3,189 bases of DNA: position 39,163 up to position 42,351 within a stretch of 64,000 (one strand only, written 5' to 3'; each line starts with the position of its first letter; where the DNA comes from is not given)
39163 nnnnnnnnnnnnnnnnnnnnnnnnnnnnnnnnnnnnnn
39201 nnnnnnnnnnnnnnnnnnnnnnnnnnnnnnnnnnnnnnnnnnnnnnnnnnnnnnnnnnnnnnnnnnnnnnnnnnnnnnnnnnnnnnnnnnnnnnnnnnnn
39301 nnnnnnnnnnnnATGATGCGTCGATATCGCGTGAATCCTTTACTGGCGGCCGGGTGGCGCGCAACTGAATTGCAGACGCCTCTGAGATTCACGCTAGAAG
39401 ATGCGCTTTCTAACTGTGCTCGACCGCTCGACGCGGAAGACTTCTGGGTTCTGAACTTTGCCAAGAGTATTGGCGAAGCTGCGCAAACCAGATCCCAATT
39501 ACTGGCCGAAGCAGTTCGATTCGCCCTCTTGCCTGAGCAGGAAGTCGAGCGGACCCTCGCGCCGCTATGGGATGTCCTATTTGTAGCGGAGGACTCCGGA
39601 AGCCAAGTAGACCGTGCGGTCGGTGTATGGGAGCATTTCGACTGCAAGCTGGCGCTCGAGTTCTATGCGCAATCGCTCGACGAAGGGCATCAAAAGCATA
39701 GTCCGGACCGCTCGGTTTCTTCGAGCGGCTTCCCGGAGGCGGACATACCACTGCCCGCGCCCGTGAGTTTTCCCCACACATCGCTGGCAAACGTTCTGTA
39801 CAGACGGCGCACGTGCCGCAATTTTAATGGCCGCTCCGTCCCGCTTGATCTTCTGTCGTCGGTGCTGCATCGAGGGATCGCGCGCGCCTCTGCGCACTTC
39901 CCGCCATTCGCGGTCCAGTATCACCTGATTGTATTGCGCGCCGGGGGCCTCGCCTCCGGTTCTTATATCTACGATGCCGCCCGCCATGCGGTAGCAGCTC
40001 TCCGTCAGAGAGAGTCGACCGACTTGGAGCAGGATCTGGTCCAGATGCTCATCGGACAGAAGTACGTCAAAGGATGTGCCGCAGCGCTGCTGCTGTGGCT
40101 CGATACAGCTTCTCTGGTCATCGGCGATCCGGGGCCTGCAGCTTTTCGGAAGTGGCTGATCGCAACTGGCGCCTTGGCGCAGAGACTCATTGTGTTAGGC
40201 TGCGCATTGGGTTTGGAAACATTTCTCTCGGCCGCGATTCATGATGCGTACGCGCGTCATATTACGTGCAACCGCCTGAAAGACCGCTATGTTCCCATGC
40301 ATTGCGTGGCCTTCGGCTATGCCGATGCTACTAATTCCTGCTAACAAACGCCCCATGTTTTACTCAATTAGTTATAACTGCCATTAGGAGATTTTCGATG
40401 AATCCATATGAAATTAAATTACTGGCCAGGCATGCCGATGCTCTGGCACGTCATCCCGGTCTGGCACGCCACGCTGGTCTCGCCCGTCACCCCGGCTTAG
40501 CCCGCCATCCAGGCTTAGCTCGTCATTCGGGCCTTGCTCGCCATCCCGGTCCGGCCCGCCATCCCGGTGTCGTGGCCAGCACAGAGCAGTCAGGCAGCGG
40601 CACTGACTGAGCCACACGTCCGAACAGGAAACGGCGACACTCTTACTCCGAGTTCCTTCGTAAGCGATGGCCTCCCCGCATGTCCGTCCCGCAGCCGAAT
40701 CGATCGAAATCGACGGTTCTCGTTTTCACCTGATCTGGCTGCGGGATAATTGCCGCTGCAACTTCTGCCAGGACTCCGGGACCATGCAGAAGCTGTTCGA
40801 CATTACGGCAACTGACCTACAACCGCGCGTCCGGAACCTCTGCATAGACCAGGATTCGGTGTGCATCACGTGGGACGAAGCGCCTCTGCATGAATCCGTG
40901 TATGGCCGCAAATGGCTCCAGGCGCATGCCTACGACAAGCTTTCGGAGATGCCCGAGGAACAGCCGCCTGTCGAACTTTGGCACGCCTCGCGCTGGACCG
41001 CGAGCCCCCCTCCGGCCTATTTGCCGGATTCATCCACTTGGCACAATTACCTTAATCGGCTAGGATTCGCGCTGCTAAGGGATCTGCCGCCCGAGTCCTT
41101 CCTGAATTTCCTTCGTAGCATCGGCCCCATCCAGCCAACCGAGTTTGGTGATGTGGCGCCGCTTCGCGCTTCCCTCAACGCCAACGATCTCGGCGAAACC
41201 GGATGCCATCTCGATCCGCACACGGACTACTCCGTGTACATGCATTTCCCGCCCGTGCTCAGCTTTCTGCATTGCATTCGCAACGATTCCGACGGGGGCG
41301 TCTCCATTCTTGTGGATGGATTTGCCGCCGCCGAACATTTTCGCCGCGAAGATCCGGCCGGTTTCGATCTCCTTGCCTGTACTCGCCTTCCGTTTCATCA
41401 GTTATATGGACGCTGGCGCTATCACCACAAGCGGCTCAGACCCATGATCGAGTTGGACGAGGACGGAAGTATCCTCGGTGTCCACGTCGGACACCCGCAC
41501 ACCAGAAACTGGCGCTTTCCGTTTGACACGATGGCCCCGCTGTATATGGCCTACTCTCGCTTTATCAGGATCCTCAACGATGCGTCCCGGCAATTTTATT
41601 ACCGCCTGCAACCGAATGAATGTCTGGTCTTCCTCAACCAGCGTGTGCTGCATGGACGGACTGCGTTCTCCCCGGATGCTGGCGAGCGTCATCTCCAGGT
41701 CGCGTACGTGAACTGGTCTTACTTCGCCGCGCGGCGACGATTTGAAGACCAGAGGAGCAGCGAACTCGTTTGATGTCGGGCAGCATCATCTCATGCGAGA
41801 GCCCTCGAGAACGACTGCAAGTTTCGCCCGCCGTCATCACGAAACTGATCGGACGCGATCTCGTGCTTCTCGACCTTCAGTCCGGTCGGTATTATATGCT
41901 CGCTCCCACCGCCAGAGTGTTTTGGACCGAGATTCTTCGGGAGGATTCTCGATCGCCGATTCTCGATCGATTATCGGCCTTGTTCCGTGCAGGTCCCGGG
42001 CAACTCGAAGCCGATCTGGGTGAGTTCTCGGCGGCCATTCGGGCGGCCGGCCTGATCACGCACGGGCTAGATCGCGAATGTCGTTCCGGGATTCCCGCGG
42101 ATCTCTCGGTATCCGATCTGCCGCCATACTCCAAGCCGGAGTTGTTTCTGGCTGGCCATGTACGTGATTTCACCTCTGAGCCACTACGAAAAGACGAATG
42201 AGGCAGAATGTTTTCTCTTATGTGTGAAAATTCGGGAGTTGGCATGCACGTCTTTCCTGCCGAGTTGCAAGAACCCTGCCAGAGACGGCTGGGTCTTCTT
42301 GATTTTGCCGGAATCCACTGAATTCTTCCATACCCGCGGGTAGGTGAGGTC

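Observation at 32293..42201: Divergent ~10-kb biosynthetic locus with an enzyme combination not matching any RiPP class I know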

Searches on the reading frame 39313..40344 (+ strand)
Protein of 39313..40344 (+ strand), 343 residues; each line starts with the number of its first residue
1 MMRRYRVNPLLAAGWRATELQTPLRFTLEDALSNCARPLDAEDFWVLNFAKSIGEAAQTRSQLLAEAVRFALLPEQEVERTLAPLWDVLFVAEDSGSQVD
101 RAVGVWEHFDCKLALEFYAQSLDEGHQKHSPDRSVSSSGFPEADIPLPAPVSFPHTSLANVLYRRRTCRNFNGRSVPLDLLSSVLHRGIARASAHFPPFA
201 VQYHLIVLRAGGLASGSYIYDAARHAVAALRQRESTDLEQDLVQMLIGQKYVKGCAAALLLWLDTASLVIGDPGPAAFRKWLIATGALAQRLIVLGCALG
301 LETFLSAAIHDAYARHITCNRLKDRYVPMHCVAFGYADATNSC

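Call 6: search_protein_families(library=pfam, proteins=[window:39313-40344:+], max_evalue=0.01)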
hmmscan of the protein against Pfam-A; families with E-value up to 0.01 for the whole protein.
window:39313-40344:+ (343 aa): 1 family
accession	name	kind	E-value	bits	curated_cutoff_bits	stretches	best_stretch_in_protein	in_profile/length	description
PF00881.29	Nitroreductase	-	3.6e-09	37.5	23.5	1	164-336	3-167/167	Nitroreductase family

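Call 7: search_protein_families(library=ncbifam, proteins=[window:39313-40344:+], max_evalue=0.01)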
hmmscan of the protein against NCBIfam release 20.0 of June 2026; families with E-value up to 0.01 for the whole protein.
window:39313-40344:+ (343 aa): 2 families
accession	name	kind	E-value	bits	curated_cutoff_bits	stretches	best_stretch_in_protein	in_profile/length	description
TIGR04511.1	SagB_rel_DH_2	exception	1.9e-15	56.8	240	2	102-192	119-209/380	putative peptide maturation dehydrogenase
TIGR03605.1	antibiot_sagB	domain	4.9e-06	26.2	78.4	1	204-318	44-156/173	SagB family peptide dehydrogenase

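Call 42: search_protein_families(library=padloc, proteins=[window:39313-40344:+], max_evalue=0.01)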
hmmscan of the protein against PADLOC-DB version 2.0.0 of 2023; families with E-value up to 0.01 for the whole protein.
window:39313-40344:+ (343 aa): 0 families

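Call 68: search_dna_similar(query=window:39313-40344:+, collection=plasmids, mode=protein, max_evalue=0.001, max_rows=25)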
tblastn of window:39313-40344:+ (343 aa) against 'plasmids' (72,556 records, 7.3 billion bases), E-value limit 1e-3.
Records with a match: 10; places in all: 10; records where one place covers at least 80% of the query: 0.
Best place of each record, by identity: <60% 10.
By first word of the organism name: Bacillus 5; Halorussus 1; Maritalea 1; Candidatus 1; Natrinema 1; Streptomyces 1.
By predicted mobility (MOB-suite, as given by PLSDB): non-mobilizable 6; mobilizable 4.
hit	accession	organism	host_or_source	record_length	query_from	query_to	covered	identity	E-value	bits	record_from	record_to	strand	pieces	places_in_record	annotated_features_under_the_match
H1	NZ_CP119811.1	Halorussus caseinilyticus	cell culture,coastal saline-alkali land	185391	114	317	59%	27.3%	6e-9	65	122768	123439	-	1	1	nitroreductase family protein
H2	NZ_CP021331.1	Maritalea myrionectae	pure culture,Lava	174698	156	335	52%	26.6%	3e-10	69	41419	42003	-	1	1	SagB/ThcOx family dehydrogenase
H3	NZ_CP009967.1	Bacillus cereus E33L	Microbial isolate culture,Animal, ...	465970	144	319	51%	26.2%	1e-7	61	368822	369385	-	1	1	SagB/ThcOx family dehydrogenase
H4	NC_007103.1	Bacillus cereus E33L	-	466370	144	319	51%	26.2%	1e-7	61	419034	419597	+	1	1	SagB/ThcOx family dehydrogenase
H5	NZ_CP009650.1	Bacillus pseudomycoides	-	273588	144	317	51%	25.9%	6e-8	62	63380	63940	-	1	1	SagB/ThcOx family dehydrogenase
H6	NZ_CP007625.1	Bacillus pseudomycoides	-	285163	144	317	51%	25.9%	6e-8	62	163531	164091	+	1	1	SagB/ThcOx family dehydrogenase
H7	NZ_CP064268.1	Bacillus pseudomycoides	cell culture,Zoo wolf area soil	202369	144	317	51%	25.9%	6e-8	62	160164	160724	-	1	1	SagB/ThcOx family dehydrogenase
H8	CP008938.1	Candidatus Paracaedimonas acanthamoebae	Acanthamoeba polyphaga HN-3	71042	115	338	65%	19.9%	3e-7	59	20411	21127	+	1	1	hypothetical protein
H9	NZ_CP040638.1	Natrinema pallidum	Salt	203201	157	311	45%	26.9%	6e-4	49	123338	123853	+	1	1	nitroreductase family protein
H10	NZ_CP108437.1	Streptomyces sp. NBC_01281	-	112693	157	312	45%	25.9%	1e-4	52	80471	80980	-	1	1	SagB/ThcOx family dehydrogenase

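Call 77: get_annotated_region(hit=H3, flank=5000)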
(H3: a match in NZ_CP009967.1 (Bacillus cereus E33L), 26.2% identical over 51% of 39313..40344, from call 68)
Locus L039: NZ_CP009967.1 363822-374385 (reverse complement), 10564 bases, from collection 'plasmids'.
description: Bacillus cereus E33L plasmid pBCO_1, complete sequence
organism: Bacillus cereus E33L (NCBI taxid 288681)
taxonomy: Bacteria; Bacillota; Bacilli; Bacillales; Bacillaceae; Bacillus; Bacillus cereus; Bacillus cereus E33L
host: -; source: Microbial isolate culture,Animal, carcass of dead zebra; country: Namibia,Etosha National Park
typing (MOB-suite, as given by PLSDB): non-mobilizable; replicon rep_cluster_164
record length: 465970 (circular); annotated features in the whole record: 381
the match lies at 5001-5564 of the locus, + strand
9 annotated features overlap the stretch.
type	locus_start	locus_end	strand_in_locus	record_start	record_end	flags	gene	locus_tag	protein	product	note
CDS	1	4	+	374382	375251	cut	-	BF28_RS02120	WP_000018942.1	DUF421 domain-containing protein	-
CDS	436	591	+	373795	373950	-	-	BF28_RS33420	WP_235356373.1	hypothetical protein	-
CDS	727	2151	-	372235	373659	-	-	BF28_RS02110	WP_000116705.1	IS4-like element IS231Y family transposase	GO:0006313 - DNA transposition [Evidence IEA]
CDS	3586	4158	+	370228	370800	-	-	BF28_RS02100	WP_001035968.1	tyrosine-type recombinase/integrase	GO:0015074 - DNA integration [Evidence IEA]; GO:0006310 - DNA recombination [Evidence IEA]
CDS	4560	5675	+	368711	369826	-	-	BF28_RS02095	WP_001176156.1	SagB/ThcOx family dehydrogenase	-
CDS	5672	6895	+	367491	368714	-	-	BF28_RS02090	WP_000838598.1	MFS transporter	GO:0055085 - transmembrane transport [Evidence IEA]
CDS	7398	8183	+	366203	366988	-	-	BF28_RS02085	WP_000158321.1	PhzF family phenazine biosynthesis protein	GO:0009058 - biosynthetic process [Evidence IEA]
CDS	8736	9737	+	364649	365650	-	-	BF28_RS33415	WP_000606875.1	hypothetical protein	-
CDS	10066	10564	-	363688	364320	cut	plsY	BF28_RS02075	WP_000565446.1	glycerol-3-phosphate 1-O-acyltransferase PlsY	GO:0006654 - phosphatidic acid biosynthetic process [Evidence IEA]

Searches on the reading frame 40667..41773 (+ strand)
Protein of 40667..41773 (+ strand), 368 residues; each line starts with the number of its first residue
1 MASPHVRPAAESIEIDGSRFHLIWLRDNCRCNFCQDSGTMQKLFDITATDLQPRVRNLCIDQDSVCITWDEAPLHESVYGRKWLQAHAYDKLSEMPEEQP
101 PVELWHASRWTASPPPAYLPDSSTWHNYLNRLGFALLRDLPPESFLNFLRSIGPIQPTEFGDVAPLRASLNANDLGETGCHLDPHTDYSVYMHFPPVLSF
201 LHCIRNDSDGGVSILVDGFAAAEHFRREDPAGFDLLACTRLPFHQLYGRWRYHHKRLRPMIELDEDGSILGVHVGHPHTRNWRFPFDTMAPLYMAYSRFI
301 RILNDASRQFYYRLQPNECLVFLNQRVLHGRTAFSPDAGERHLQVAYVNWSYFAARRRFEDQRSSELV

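Call 6: search_protein_families(library=pfam, proteins=[window:40667-41773:+], max_evalue=0.01)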
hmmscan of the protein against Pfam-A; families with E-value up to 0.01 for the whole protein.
window:40667-41773:+ (368 aa): 2 families
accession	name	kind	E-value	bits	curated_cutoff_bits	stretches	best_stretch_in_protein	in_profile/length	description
PF02668.22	TauD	-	1.5e-36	127.1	27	1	126-347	31-267/267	Taurine catabolism dioxygenase TauD, TfdA family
PF06155.17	GBBH-like_N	-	2.6e-07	31.7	22.8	1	18-84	20-84/85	Gamma-butyrobetaine hydroxylase-like, N-terminal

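Call 7: search_protein_families(library=ncbifam, proteins=[window:40667-41773:+], max_evalue=0.01)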
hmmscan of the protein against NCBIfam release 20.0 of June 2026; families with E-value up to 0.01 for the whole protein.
window:40667-41773:+ (368 aa): 3 families
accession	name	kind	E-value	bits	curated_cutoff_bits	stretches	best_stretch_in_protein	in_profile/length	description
NF049936.1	TriMthamethphnDioxTmpA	equivalog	2.3e-70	237.3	400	1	17-352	11-353/366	2-trimethylaminoethylphosphonate dioxygenase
TIGR02409.1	carnitine_bodg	equivalog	1e-64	218.9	414.75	1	18-356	12-360/366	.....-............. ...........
TIGR02410.1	carnitine_TMLD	equivalog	6.9e-47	160.7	268.3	1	19-357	1-357/362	trimethyllysine dioxygenase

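Call 42: search_protein_families(library=padloc, proteins=[window:40667-41773:+], max_evalue=0.01)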
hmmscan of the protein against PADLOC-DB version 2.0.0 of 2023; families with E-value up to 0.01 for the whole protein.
window:40667-41773:+ (368 aa): 0 families

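Call 50: search_solved_structures(query=window:40667-41773:+, max_evalue=0.001, show_alignments=3)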
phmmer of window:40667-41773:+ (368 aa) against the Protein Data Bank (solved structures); distinct sequences matched with E-value up to 0.001: 5.
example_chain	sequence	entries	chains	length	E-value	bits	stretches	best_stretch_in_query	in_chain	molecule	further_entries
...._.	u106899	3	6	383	1.5e-47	165.6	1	17-349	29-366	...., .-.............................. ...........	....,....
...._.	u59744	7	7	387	4.2e-40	141.1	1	18-363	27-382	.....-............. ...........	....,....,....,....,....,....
3ms5_A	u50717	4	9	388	4.2e-40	141.1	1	18-363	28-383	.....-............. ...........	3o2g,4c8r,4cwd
3n6w_A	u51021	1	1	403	4.8e-40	140.9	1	18-363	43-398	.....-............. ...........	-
9j0j_A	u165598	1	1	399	6e-34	120.9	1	18-362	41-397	Fe/2OG-dependent oxygenase DfmD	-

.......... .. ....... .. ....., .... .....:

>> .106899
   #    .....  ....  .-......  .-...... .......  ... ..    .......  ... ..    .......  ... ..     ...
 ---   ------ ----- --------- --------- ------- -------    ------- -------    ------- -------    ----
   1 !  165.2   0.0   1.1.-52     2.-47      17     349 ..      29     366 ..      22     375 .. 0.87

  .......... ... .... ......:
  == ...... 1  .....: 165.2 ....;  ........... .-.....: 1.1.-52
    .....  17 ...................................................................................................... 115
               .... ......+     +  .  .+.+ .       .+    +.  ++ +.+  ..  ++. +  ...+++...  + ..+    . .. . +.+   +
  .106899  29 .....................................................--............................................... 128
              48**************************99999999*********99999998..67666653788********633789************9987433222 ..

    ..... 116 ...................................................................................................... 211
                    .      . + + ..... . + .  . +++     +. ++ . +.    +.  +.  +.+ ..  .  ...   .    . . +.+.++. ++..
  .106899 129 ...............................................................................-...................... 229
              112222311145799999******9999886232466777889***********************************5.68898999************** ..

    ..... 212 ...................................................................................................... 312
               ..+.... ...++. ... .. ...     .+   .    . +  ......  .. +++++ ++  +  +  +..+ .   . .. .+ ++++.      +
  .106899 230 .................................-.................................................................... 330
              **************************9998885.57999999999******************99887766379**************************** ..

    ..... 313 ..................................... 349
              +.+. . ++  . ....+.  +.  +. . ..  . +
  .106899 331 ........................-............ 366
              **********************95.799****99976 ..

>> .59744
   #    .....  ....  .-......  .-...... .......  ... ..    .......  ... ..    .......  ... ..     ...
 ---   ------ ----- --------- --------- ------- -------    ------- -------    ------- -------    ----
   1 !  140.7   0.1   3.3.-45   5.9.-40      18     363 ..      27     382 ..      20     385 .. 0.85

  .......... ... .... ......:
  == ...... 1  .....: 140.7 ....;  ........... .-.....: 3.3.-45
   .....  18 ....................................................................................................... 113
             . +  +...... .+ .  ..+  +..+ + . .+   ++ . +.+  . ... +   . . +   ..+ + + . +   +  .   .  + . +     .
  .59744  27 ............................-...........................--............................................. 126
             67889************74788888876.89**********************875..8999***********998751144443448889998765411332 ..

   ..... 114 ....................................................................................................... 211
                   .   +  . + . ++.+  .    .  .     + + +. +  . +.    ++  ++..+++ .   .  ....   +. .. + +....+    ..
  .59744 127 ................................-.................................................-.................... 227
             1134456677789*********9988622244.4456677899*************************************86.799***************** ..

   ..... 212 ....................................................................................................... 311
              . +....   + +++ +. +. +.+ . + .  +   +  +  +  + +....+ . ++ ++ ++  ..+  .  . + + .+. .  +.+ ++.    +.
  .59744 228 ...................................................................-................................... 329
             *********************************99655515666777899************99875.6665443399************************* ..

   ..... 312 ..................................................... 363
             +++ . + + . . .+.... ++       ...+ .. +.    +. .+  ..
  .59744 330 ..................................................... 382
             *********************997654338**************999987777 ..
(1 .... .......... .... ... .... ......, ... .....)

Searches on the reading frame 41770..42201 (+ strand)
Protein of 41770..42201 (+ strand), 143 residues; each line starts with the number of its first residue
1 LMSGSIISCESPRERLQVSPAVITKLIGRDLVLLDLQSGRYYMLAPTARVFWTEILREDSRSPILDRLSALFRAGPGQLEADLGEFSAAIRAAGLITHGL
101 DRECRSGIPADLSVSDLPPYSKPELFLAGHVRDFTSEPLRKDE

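Call 6: search_protein_families(library=pfam, proteins=[window:41770-42201:+], max_evalue=0.01)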
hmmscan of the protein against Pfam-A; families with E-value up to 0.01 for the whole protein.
window:41770-42201:+ (143 aa): 1 family
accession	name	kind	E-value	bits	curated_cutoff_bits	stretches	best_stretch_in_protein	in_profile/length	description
PF05402.18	PqqD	-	3.5e-09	37.3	23.4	1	31-96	2-67/67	Coenzyme PQQ synthesis protein D (PqqD)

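Call 7: search_protein_families(library=ncbifam, proteins=[window:41770-42201:+], max_evalue=0.01)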
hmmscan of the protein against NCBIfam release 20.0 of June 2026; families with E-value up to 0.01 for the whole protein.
window:41770-42201:+ (143 aa): 2 families
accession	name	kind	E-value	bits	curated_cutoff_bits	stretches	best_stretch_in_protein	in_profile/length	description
NF033530.1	lasso_PqqD_Strm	exception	1.1e-07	31.9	70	1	22-96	4-78/78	lasso peptide biosynthesis PqqD family chaperone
NF033536.1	lasso_PqqD_Bac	exception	0.0016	18.5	80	1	24-97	14-87/88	lasso peptide biosynthesis PqqD family chaperone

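Call 42: search_protein_families(library=padloc, proteins=[window:41770-42201:+], max_evalue=0.01)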
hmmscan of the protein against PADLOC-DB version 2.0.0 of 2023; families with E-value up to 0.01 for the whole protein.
window:41770-42201:+ (143 aa): 0 families

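Call 43: search_protein_families(library=pfam, proteins=[window:41770-42201:+], max_evalue=10)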
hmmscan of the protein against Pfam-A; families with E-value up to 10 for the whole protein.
window:41770-42201:+ (143 aa): 1 family
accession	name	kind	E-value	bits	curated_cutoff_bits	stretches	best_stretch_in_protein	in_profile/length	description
PF05402.18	PqqD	-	3.5e-09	37.3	23.4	1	31-96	2-67/67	Coenzyme PQQ synthesis protein D (PqqD)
